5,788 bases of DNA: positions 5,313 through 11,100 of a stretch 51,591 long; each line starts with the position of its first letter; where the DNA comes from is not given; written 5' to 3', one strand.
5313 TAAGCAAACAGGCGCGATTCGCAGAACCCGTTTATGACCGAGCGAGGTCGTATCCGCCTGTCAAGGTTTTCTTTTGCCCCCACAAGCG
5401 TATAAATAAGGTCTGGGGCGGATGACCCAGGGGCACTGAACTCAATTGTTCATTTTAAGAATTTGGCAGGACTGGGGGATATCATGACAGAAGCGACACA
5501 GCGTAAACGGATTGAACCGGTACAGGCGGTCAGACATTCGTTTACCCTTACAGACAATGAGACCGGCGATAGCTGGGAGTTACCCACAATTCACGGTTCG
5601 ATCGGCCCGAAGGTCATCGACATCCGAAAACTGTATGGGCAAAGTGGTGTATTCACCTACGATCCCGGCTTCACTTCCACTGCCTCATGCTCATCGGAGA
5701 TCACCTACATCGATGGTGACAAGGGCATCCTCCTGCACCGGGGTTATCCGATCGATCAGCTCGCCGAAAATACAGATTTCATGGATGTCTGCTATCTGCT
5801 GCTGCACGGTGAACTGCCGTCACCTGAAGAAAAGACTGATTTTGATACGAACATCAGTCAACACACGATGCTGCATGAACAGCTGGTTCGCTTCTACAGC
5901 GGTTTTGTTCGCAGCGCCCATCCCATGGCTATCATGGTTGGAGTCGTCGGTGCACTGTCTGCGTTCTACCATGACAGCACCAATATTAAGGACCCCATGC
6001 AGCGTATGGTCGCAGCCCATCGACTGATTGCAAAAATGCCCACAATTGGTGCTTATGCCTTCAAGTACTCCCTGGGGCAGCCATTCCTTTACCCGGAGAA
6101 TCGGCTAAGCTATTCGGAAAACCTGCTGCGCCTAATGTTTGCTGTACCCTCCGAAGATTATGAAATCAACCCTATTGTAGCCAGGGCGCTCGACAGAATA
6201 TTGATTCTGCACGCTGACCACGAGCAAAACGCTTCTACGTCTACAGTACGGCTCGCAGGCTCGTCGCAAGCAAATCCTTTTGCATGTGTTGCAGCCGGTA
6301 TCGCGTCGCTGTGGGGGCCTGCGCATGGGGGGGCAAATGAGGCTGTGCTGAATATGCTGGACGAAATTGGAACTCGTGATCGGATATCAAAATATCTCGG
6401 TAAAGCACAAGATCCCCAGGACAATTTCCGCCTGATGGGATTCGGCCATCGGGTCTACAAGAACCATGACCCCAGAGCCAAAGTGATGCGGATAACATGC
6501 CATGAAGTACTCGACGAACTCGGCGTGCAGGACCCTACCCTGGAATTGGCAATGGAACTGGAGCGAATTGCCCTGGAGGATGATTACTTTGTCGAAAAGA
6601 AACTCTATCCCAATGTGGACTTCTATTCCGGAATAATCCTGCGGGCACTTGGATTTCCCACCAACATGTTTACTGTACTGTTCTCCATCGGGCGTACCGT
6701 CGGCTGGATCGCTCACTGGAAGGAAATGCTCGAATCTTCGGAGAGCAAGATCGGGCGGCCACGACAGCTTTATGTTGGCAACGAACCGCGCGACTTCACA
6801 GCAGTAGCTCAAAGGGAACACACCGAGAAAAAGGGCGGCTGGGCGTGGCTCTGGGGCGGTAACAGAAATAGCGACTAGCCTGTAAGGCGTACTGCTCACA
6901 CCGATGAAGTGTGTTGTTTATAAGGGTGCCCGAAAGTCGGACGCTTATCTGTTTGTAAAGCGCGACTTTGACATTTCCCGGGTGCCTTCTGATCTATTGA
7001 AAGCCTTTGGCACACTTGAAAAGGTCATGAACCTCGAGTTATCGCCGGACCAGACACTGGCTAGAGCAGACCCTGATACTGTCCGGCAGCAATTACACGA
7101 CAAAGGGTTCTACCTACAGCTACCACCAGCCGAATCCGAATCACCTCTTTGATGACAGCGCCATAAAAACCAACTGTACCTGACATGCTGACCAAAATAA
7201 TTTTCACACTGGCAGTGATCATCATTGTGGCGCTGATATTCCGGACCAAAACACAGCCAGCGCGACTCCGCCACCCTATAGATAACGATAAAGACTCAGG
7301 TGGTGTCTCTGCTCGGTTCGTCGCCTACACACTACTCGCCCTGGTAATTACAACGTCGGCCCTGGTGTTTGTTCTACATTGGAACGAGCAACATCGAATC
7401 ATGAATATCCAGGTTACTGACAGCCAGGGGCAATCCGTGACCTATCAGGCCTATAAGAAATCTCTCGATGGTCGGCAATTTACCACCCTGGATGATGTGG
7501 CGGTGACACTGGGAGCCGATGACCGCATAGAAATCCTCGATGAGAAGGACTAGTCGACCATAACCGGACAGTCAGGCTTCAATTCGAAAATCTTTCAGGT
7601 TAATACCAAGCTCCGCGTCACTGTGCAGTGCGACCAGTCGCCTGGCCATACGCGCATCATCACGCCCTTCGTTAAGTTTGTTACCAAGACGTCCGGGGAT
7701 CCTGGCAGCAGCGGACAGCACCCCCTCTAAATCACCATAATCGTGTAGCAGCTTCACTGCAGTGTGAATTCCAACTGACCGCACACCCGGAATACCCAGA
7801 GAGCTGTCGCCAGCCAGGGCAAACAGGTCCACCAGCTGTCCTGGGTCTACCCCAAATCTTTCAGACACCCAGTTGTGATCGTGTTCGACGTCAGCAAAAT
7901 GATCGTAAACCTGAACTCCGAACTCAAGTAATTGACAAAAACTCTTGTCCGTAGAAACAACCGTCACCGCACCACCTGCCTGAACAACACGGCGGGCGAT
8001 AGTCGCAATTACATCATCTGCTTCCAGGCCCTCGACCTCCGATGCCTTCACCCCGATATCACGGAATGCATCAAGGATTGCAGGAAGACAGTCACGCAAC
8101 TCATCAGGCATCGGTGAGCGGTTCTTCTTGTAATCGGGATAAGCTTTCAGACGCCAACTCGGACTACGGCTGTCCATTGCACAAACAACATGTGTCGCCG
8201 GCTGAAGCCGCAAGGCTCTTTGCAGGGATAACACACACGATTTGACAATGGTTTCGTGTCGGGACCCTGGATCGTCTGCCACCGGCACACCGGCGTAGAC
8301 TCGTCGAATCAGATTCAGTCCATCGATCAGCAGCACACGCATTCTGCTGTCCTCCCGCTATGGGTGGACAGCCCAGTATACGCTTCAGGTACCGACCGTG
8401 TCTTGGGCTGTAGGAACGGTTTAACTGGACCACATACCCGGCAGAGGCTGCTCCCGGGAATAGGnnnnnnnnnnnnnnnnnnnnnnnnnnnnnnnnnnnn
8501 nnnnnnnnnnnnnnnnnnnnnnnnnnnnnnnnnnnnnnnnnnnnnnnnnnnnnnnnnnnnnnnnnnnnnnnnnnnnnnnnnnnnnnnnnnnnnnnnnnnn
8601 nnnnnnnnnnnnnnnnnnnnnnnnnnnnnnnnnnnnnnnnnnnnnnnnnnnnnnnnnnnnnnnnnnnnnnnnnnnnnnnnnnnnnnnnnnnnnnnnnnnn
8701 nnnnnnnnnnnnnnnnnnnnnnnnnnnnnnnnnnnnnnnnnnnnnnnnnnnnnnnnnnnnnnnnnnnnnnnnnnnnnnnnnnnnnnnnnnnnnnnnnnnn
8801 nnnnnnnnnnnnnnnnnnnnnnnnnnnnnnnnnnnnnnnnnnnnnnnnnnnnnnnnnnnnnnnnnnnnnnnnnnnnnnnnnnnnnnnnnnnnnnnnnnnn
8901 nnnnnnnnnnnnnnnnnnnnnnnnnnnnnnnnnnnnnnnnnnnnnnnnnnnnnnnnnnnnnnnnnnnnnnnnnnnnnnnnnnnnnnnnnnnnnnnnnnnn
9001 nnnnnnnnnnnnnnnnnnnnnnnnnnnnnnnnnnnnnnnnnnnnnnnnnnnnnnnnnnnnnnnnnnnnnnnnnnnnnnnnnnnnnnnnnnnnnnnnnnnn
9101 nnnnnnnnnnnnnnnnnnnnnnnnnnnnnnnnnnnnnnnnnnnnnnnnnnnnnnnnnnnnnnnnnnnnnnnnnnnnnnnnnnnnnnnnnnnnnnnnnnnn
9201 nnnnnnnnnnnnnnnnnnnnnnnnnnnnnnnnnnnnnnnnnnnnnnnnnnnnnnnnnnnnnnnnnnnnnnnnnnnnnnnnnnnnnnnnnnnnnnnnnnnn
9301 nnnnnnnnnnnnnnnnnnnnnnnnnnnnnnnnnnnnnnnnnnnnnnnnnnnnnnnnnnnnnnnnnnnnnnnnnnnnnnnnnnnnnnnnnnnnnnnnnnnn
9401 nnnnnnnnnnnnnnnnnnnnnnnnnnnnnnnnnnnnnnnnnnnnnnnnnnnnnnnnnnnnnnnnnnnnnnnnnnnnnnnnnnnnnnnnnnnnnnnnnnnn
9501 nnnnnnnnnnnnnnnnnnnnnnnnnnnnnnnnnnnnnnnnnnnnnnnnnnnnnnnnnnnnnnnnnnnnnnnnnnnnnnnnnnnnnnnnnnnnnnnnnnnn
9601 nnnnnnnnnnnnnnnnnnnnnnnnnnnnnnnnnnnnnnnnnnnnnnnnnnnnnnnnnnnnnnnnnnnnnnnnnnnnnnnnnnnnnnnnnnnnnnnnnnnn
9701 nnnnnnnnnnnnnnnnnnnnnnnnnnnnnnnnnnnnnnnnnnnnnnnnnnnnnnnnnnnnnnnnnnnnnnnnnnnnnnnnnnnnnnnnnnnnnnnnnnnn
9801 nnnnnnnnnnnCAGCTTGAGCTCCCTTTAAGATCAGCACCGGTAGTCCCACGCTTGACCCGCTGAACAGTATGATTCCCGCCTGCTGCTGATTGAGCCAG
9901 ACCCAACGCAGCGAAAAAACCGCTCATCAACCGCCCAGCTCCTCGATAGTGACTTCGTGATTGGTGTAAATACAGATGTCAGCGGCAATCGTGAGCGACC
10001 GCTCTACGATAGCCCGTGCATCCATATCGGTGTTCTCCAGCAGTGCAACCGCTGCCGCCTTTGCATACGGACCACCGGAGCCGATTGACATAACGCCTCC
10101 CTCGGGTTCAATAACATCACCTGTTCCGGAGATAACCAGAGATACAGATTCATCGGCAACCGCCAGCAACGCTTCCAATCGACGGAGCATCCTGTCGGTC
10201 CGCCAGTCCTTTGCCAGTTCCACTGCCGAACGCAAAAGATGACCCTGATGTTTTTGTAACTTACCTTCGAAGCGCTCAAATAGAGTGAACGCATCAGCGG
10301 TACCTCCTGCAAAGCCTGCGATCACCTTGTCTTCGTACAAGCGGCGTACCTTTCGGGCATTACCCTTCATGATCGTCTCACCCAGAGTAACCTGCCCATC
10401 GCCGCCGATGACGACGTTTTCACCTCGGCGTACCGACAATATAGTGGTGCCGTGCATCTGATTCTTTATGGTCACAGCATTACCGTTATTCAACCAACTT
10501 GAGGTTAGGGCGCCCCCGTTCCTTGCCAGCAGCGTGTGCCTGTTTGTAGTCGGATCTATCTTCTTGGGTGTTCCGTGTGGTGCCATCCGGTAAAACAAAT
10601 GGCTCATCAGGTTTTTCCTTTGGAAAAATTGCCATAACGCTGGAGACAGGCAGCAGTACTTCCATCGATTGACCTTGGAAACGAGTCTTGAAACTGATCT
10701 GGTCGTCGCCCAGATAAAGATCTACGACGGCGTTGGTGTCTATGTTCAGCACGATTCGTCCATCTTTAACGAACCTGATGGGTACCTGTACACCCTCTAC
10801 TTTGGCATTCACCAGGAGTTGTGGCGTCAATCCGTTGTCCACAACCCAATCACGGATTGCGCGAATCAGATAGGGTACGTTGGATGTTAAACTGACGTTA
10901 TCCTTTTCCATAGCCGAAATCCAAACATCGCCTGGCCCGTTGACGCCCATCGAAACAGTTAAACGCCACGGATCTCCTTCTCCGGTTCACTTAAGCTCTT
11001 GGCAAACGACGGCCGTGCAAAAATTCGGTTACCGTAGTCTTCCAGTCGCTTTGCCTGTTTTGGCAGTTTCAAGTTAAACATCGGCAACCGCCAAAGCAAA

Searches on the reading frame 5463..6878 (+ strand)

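Call 49: search_protein_families(library=pfam, proteins=[window:5463-6878:+], max_evalue=0.0001)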
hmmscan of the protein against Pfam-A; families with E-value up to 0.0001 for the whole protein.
window:5463-6878:+ (471 aa): 1 family
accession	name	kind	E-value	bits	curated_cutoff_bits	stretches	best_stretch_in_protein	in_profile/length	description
PF00285.26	Citrate_synt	-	7.1e-136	453.4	27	1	69-434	1-357/357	Citrate synthase, C-terminal domain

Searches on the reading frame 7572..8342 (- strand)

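Call 49: search_protein_families(library=pfam, proteins=[window:7572-8342:-], max_evalue=0.0001)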
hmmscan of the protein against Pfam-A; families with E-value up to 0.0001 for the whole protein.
window:7572-8342:- (256 aa): 2 families
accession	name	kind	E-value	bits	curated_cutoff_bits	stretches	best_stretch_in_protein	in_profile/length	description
PF02739.22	5_3_exonuc_N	-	9.7e-36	123.4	34.3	1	3-164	2-164/164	5'-3' exonuclease, N-terminal resolvase-like domain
PF01367.25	5_3_exonuc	-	1.6e-23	83.4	40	1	165-255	1-92/97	5'-3' exonuclease, C-terminal SAM fold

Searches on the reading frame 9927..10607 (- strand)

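Call 49: search_protein_families(library=pfam, proteins=[window:9927-10607:-], max_evalue=0.0001)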
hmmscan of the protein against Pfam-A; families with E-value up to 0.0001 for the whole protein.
window:9927-10607:- (226 aa): 1 family
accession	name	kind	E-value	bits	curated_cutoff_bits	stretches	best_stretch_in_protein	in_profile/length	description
PF00227.31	Proteasome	-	2.3e-23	83.3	22.4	1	52-222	3-187/189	Proteasome subunit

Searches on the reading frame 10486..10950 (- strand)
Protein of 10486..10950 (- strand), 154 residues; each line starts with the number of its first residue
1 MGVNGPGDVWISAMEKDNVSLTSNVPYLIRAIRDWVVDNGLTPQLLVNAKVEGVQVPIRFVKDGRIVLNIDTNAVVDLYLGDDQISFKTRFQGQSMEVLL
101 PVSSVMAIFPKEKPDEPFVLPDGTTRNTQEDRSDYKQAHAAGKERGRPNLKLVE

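Call 73: search_protein_families(library=pfam, proteins=[window:10486-10950:-], max_evalue=0.0001)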
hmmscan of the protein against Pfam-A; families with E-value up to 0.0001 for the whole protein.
window:10486-10950:- (154 aa): 1 family
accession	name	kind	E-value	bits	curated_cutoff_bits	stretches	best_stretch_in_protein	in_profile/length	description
PF04386.18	SspB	-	4.8e-24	85.6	27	1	24-134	2-122/156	Stringent starvation protein B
